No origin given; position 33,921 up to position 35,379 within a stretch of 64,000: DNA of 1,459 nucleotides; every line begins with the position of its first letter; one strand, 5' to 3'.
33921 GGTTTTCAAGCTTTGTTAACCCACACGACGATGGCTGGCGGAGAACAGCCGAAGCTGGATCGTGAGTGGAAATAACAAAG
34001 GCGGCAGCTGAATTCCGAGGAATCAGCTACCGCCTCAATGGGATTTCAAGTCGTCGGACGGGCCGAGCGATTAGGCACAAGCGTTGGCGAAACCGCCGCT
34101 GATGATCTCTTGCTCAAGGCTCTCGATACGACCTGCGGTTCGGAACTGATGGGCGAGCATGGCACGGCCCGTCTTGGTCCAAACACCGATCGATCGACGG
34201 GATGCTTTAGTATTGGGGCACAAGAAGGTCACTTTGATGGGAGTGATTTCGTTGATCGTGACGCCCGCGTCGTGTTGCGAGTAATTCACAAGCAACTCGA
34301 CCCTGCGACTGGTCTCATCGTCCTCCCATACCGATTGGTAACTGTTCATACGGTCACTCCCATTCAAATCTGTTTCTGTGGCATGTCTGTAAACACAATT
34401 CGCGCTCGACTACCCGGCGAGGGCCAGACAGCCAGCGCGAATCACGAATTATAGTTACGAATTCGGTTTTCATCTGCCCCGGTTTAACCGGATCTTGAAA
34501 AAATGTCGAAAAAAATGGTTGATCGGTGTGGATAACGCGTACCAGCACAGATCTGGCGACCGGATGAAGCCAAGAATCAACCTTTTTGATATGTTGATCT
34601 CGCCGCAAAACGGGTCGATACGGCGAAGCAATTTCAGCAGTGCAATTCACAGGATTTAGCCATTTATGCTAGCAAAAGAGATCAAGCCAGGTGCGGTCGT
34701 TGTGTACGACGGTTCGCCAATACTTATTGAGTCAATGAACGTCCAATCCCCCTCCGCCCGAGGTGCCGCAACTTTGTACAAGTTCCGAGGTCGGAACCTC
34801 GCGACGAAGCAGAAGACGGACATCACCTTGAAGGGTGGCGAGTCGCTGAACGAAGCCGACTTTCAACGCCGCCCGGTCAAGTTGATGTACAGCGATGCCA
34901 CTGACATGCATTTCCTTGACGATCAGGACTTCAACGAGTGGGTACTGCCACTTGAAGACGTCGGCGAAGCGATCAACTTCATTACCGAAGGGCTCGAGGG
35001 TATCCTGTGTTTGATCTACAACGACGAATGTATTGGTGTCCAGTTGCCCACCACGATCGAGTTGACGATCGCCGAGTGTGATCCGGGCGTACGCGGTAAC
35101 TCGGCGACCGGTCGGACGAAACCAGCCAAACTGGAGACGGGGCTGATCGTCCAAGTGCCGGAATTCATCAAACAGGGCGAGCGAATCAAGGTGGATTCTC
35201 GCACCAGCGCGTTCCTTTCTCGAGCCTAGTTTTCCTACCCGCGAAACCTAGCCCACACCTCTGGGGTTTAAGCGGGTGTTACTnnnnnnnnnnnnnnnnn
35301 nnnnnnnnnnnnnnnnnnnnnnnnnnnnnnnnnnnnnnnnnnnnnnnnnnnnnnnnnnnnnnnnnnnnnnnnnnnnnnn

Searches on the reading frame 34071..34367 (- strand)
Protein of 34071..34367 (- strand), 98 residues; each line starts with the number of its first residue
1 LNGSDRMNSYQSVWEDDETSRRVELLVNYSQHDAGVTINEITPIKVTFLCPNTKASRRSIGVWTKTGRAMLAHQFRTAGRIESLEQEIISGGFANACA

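Call 40: search_protein_families(library=pfam, proteins=[window:34071-34367:-], max_evalue=1)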
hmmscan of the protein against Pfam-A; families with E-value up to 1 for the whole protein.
window:34071-34367:- (98 aa): 0 families

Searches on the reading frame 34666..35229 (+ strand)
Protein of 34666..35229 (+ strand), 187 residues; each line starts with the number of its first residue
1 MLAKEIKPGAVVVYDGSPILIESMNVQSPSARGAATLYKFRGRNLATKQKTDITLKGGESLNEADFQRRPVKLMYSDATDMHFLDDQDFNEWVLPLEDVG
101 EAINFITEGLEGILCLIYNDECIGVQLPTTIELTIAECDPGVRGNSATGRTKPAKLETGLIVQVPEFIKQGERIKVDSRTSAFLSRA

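Call 4: search_protein_families(library=pfam, proteins=[window:34666-35229:+], max_evalue=0.01)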
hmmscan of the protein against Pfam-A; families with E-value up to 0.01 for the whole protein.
window:34666-35229:+ (187 aa): 3 families
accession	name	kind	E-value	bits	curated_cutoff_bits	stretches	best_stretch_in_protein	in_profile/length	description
PF09285.17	Elong-fact-P_C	-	1e-23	83.2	25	1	131-186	1-56/56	Elongation factor P, C-terminal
PF08207.18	EFP_N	-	1.2e-10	41.6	23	1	3-61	2-58/58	Elongation factor P (EF-P) KOW-like domain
PF01132.26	EFP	-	8.8e-10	38.8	27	1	69-123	1-54/54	Elongation factor P (EF-P) OB domain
